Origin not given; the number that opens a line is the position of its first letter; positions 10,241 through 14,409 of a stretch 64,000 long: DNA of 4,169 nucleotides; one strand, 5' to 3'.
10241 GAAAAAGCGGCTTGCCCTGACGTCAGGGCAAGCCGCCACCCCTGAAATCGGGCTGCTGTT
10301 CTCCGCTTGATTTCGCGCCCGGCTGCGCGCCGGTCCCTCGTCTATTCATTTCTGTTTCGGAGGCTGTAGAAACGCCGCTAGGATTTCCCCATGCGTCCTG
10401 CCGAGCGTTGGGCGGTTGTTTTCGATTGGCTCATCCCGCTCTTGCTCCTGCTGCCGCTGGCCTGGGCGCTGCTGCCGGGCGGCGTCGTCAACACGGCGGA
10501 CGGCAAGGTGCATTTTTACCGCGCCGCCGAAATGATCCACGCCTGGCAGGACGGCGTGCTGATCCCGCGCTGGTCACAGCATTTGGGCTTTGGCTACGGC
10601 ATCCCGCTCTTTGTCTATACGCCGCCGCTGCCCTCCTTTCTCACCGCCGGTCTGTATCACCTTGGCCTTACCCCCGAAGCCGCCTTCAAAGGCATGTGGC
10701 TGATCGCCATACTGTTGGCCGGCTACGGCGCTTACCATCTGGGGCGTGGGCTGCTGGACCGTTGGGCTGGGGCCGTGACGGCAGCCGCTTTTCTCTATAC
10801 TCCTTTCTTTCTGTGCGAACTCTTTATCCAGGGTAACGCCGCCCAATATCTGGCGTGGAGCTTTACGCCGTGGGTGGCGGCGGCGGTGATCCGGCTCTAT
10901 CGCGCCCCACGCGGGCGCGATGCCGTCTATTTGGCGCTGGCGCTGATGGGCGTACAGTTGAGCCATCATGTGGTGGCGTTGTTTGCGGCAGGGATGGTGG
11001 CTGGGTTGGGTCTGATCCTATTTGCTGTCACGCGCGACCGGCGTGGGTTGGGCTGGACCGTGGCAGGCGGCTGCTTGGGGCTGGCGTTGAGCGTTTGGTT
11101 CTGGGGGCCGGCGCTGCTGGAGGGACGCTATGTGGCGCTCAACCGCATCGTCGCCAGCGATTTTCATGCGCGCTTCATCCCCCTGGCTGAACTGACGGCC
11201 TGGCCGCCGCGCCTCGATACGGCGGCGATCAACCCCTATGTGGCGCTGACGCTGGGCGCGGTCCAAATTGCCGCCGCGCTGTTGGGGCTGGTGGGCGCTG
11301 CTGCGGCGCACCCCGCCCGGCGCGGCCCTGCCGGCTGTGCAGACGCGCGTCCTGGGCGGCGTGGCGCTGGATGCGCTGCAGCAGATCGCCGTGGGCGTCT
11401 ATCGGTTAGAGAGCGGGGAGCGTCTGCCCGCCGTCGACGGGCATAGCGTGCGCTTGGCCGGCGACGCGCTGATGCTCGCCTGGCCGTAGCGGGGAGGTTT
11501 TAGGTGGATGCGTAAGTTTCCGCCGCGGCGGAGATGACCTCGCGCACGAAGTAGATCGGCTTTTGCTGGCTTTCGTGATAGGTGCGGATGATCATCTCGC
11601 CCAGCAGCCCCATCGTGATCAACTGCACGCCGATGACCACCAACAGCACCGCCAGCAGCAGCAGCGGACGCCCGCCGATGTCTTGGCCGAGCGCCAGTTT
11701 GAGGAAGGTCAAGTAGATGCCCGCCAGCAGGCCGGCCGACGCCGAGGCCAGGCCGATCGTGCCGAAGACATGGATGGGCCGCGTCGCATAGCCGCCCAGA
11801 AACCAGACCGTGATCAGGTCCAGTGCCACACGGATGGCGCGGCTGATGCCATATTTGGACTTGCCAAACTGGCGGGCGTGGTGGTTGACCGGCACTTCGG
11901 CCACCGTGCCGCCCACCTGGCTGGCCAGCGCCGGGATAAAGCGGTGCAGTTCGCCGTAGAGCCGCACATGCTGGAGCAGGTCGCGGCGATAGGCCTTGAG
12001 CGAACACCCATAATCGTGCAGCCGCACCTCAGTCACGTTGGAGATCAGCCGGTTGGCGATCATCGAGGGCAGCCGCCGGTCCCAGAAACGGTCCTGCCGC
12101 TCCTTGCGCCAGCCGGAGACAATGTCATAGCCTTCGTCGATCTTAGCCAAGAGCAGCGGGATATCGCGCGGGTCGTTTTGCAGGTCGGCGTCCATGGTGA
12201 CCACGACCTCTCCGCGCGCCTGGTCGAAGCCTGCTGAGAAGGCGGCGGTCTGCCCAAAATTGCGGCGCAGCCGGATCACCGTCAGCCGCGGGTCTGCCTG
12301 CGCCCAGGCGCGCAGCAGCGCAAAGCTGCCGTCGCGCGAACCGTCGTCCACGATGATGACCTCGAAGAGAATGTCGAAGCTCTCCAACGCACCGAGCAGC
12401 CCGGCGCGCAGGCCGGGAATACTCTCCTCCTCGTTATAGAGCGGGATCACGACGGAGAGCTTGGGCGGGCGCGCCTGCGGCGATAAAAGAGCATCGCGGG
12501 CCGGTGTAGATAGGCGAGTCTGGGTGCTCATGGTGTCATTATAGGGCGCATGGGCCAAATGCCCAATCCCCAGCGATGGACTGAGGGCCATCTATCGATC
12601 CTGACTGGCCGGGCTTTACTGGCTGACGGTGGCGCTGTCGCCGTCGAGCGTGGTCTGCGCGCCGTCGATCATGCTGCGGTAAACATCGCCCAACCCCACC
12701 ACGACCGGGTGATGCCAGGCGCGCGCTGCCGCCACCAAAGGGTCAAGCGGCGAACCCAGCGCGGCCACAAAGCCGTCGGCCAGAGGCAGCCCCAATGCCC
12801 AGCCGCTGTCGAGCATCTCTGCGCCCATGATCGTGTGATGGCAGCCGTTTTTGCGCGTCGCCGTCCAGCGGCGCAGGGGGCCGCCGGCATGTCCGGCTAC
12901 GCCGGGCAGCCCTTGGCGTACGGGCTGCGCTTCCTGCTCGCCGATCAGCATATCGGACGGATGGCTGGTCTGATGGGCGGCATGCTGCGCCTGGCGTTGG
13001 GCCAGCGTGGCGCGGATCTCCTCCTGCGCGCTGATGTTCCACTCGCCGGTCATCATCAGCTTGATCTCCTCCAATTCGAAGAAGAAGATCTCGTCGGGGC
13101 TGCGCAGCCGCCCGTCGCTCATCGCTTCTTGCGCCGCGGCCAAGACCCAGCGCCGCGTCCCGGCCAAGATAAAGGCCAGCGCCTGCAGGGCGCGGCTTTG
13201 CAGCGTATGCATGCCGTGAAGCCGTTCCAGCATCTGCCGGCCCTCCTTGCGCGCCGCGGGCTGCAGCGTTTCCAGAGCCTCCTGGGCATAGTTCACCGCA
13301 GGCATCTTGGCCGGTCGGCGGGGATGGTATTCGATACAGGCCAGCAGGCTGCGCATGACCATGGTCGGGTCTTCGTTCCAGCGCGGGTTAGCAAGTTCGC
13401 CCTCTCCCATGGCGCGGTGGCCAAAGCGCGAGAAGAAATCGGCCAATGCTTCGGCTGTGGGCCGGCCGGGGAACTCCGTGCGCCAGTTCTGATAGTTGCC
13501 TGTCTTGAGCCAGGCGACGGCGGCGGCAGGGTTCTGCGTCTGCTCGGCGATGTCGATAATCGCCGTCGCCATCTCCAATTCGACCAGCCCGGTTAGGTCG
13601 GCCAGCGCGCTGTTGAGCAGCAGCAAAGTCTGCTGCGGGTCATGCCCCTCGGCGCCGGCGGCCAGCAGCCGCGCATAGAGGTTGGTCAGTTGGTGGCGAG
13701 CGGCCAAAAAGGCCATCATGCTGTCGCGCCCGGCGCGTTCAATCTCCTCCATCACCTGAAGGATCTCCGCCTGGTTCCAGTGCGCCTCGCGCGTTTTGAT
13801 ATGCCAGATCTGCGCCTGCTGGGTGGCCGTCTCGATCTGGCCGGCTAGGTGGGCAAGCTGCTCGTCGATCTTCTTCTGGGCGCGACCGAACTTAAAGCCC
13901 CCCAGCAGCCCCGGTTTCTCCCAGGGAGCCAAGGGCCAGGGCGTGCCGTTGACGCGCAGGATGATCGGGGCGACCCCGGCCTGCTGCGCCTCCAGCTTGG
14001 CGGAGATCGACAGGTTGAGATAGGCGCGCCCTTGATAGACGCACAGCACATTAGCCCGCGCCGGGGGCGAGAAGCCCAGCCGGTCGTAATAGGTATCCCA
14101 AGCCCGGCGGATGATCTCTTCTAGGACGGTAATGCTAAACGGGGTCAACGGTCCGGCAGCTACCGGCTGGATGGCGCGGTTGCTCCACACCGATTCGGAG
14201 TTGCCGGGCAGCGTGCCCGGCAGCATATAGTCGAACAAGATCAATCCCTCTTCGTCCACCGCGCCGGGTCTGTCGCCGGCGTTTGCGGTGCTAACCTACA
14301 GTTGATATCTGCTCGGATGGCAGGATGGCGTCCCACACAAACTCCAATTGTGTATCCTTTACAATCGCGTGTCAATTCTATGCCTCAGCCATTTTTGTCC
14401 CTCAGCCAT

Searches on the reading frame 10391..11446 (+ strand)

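Call 79: search_protein_families(library=pfam, proteins=[window:10391-11446:+], max_evalue=0.00001)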
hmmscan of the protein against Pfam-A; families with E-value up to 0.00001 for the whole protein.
window:10391-11446:+ (351 aa): 1 family
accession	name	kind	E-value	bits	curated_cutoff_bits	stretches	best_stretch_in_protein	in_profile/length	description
PF10131.15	PTPS_related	-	1.5e-10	40.7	26.4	1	75-267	2-194/621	6-pyruvoyl-tetrahydropterin synthase related domain; membrane protein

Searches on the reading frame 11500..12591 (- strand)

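Call 79: search_protein_families(library=pfam, proteins=[window:11500-12591:-], max_evalue=0.00001)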
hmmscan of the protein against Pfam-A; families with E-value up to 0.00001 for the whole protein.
window:11500-12591:- (363 aa): 2 families
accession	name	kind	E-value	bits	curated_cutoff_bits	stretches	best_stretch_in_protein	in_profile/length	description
PF00535.33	Glycos_transf_2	-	1.8e-36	126.1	23.3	1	46-209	1-167/168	Glycosyl transferase family 2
PF10111.15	Glyco_tranf_2_2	-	6.3e-07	29.6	27.3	1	46-136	1-91/276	Glycosyltransferase like family 2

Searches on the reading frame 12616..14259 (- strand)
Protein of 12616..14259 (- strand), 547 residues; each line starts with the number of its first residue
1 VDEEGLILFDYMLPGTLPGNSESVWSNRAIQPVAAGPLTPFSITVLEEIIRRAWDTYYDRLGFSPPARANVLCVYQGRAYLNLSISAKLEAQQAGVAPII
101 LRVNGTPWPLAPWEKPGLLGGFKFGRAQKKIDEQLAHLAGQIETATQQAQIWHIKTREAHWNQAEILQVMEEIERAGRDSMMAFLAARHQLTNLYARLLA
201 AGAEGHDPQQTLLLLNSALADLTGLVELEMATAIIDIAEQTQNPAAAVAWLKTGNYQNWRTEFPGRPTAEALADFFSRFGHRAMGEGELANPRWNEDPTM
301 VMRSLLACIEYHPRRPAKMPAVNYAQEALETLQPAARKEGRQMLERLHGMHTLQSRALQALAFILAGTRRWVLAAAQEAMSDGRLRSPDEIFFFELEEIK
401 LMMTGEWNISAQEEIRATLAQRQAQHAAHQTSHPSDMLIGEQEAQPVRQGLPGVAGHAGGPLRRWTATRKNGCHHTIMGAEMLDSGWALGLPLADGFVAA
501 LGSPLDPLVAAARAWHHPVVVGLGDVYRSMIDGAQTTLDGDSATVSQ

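Call 79: search_protein_families(library=pfam, proteins=[window:12616-14259:-], max_evalue=0.00001)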
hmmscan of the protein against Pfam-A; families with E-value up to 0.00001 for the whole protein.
window:12616-14259:- (547 aa): 1 family
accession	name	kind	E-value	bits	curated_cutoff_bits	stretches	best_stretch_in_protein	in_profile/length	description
PF00391.29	PEP-utilizers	-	1.1e-07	31.7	23.1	1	475-542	4-71/72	PEP-utilising enzyme, mobile domain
